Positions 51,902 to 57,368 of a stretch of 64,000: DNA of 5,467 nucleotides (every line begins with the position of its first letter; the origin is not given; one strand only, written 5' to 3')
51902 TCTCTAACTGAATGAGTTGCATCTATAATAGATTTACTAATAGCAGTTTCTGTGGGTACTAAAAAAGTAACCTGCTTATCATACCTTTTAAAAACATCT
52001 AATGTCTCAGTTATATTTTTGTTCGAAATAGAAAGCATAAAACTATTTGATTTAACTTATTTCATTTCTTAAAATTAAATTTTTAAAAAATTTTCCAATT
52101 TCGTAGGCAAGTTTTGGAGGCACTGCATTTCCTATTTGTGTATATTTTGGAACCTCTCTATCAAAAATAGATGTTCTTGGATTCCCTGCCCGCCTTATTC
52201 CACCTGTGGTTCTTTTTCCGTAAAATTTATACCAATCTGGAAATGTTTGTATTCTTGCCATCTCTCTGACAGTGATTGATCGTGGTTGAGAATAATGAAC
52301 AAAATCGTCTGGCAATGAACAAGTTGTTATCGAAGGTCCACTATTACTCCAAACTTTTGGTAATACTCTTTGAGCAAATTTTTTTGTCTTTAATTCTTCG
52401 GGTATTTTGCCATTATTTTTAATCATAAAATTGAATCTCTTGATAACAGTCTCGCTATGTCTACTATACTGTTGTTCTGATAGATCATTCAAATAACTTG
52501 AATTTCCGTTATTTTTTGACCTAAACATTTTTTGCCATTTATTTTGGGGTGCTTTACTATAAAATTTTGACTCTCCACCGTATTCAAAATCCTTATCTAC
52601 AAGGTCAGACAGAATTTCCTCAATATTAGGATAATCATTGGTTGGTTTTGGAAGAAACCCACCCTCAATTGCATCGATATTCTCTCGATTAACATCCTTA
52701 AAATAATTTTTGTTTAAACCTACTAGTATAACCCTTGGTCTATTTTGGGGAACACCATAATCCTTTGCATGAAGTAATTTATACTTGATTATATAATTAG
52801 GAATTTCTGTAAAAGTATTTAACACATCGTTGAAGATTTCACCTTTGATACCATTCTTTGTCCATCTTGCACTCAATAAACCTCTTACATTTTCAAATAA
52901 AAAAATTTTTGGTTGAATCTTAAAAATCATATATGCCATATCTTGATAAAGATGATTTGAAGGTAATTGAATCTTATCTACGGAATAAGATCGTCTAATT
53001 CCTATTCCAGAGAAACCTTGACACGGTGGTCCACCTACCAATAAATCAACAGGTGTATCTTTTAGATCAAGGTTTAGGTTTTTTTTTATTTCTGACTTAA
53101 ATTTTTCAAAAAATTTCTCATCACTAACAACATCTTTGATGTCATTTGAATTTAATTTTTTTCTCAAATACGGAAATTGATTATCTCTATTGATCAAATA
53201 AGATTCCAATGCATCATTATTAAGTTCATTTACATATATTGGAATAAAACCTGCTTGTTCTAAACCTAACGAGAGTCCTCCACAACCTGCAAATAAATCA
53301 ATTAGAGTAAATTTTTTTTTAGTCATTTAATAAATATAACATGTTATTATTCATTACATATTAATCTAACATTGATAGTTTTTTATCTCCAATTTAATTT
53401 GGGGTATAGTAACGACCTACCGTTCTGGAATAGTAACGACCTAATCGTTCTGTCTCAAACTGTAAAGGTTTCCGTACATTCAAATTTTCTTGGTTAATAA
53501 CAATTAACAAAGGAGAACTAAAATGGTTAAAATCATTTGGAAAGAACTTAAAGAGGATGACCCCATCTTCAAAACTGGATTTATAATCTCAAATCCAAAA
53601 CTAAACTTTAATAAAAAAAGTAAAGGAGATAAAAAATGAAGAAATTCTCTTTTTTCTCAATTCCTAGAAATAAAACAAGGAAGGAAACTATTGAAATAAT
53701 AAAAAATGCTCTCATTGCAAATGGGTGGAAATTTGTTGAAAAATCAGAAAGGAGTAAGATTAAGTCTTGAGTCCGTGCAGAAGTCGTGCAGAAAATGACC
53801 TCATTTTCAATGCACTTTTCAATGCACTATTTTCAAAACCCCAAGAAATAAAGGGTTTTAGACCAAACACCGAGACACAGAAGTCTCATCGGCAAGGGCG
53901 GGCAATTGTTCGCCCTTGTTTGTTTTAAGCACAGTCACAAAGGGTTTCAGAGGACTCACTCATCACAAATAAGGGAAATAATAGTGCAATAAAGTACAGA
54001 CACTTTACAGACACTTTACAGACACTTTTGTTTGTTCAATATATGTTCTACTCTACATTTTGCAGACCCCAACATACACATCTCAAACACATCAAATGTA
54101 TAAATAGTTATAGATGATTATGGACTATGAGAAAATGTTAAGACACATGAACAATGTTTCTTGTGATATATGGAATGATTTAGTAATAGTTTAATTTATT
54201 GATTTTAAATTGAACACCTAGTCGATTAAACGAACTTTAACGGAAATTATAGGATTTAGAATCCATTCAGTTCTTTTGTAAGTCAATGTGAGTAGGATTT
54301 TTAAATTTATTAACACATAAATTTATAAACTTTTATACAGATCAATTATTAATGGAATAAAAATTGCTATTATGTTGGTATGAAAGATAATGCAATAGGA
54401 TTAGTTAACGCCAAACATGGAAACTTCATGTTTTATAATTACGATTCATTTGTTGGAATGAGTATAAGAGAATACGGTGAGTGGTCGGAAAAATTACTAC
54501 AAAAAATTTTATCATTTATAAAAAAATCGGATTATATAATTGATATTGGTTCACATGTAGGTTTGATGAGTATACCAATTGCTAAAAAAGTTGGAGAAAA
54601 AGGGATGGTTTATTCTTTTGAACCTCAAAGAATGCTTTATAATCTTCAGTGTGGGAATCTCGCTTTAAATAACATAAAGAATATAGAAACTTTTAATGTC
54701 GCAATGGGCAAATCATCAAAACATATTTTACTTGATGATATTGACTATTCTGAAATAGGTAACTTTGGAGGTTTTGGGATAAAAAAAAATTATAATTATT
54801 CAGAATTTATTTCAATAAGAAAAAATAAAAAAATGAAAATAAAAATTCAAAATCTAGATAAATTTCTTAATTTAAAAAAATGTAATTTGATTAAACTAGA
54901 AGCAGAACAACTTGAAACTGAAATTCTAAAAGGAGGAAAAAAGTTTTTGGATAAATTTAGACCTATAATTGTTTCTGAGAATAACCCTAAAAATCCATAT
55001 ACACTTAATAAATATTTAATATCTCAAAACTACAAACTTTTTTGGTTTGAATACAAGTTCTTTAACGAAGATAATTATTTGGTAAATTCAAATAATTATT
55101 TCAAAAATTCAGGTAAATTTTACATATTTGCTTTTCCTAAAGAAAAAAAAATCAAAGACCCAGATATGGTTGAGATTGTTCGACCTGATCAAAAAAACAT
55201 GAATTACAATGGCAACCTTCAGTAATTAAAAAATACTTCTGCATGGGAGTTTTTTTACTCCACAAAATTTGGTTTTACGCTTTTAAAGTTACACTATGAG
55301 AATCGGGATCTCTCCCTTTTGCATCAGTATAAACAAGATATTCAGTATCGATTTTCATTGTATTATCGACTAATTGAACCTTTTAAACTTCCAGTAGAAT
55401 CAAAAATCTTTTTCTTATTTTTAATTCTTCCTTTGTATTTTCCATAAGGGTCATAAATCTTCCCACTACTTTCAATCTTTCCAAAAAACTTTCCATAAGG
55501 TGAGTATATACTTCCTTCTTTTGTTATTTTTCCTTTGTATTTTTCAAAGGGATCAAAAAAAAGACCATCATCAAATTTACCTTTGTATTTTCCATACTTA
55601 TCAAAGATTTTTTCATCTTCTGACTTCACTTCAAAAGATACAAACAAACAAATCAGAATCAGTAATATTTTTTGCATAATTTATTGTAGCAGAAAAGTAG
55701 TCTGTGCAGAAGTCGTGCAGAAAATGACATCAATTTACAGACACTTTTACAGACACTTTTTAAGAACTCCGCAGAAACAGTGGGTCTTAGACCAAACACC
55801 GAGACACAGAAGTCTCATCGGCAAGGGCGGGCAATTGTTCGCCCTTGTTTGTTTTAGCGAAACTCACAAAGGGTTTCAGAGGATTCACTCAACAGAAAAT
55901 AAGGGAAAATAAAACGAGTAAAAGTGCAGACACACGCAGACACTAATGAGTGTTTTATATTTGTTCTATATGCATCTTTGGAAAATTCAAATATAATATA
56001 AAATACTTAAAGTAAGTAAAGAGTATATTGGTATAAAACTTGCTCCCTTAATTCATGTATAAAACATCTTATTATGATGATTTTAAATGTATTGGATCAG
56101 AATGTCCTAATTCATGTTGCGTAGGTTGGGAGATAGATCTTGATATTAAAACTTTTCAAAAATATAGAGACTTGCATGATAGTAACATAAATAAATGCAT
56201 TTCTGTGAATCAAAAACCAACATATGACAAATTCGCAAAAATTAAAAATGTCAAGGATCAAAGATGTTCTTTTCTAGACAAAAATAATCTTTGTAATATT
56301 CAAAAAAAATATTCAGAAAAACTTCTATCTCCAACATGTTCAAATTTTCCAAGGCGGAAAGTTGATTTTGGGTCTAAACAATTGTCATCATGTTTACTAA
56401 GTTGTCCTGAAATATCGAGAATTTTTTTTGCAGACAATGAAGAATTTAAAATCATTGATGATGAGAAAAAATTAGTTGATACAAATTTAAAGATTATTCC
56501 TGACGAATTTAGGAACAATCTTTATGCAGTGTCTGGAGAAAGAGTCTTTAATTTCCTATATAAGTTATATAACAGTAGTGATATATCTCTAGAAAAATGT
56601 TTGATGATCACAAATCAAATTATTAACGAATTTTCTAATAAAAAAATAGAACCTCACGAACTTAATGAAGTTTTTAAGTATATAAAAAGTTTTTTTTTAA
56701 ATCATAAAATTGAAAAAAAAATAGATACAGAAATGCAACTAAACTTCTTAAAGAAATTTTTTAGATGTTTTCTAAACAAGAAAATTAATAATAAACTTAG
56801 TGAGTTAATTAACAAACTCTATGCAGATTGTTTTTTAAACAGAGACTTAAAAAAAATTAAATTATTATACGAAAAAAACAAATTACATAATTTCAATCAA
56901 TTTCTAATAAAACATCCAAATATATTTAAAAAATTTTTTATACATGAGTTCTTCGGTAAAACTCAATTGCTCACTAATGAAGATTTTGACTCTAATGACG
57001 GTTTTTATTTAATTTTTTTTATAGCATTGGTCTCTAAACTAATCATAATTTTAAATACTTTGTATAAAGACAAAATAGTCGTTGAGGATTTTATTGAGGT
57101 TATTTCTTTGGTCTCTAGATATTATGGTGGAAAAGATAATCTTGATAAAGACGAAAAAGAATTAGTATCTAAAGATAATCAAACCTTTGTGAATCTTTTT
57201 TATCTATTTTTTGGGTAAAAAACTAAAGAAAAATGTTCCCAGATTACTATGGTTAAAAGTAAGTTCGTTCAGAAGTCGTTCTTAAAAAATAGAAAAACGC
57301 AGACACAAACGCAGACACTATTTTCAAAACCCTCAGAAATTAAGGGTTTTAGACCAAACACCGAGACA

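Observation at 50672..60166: Tandem array of five integrase-less cassettes accreted at the 3' end of ssrA, separated by attP-like modules of about 265 bp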

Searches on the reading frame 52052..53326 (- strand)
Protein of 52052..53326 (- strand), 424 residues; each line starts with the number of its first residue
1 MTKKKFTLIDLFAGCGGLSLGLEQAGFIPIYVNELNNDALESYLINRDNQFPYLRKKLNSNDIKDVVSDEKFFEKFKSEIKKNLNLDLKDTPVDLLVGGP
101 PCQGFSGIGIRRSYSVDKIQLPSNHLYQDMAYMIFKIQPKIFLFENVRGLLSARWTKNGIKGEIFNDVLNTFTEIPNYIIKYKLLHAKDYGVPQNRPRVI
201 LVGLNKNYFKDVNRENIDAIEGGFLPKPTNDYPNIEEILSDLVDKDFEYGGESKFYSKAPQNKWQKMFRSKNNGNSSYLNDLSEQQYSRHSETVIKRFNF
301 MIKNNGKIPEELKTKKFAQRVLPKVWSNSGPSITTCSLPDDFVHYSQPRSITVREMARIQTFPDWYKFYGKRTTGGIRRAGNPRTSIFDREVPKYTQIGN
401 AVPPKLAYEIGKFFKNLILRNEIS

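Call 10: search_protein_families(library=pfam, proteins=[window:52052-53326:-], max_evalue=0.01)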
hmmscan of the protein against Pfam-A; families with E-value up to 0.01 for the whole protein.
window:52052-53326:- (424 aa): 1 family
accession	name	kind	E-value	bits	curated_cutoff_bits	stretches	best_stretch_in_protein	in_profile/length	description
PF00145.23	DNA_methylase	-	8.4e-62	209.9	22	1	6-412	1-320/324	C-5 cytosine-specific DNA methylase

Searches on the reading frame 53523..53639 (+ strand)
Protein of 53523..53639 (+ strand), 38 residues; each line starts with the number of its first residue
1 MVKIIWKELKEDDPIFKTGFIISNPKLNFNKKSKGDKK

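Call 116: search_protein_families(library=pfam, proteins=[window:53523-53639:+], max_evalue=0.5)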
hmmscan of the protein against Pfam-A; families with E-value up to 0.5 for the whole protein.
window:53523-53639:+ (38 aa): 0 families

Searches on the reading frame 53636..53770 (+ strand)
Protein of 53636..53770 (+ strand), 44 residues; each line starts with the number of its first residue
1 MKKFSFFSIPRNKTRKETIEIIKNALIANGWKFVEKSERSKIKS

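Call 116: search_protein_families(library=pfam, proteins=[window:53636-53770:+], max_evalue=0.5)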
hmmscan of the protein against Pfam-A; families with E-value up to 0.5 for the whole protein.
window:53636-53770:+ (44 aa): 1 family
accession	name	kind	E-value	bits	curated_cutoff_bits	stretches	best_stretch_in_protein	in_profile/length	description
PF22970.2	DUF7028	-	0.021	15.3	27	1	11-41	26-56/83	Domain of unknown function (DUF7028)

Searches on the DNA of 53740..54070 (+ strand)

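Call 14: search_dna_similar(query=window:53740-54070:+, collection=phages, mode=distant, max_evalue=0.01)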
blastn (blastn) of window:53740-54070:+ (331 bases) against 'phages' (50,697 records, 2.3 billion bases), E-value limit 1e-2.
No match.

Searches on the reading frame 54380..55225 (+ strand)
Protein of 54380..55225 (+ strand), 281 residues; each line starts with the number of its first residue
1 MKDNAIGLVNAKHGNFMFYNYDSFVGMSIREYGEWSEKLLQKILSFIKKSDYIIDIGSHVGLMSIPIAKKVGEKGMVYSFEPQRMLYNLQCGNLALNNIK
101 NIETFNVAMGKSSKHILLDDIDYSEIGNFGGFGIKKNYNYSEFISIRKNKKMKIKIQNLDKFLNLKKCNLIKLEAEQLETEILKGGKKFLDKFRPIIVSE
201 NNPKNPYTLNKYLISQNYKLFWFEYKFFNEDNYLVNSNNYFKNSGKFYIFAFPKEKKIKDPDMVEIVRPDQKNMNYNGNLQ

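Call 10: search_protein_families(library=pfam, proteins=[window:54380-55225:+], max_evalue=0.01)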
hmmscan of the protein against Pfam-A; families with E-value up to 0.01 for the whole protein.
window:54380-55225:+ (281 aa): 2 families
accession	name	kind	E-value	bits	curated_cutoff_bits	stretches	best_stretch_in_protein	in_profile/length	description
PF05050.19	Methyltransf_21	-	2e-11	44.8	22.7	1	55-203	1-150/173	Methyltransferase FkbM domain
PF02475.24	TRM5-TYW2_MTfase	-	0.0029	18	28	1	41-102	28-88/164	TRM5/TYW2 methyltransferase domain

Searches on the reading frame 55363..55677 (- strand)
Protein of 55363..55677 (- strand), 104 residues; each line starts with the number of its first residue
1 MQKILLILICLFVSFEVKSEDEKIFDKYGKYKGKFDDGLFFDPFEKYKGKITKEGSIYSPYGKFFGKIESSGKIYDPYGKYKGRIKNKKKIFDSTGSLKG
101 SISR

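Call 10: search_protein_families(library=pfam, proteins=[window:55363-55677:-], max_evalue=0.01)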
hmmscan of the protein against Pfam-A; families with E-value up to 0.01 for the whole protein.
window:55363-55677:- (104 aa): 3 families
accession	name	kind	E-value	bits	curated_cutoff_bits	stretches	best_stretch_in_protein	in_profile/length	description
PF21785.3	Bflower_2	-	3.5e-05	24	38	1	45-102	25-80/112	5-fold beta-flower protein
PF21784.3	Bflower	-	9.4e-05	23.2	25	0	20-43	32-55/116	4-fold beta flower protein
PF12396.14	DUF3659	-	0.00033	20.9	24.8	0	50-102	7-55/61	Protein of unknown function (DUF3659)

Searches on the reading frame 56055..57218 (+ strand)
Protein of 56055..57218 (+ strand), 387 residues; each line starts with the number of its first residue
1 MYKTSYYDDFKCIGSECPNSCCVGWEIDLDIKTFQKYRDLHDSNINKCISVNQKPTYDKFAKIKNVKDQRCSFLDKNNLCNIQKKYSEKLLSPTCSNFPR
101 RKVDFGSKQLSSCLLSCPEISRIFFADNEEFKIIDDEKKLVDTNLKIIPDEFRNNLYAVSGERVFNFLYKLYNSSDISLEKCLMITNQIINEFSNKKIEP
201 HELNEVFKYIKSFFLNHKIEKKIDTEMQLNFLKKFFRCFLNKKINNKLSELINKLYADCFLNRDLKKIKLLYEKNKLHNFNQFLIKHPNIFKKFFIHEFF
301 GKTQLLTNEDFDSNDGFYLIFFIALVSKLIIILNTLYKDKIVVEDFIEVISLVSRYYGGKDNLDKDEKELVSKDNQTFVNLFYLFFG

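Call 10: search_protein_families(library=pfam, proteins=[window:56055-57218:+], max_evalue=0.01)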
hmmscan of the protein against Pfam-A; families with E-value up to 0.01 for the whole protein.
window:56055-57218:+ (387 aa): 1 family
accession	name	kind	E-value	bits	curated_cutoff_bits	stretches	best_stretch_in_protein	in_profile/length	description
PF03692.20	CxxCxxCC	-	0.0017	19.5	23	1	12-113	2-84/85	Putative zinc- or iron-chelating domain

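Call 58: find_encoding_contigs(protein=window:56055-57218:+, flank=10000, max_places=10)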
Protein window:56055-57218:+ (387 aa): no gene with exactly this product is on record in the collection.
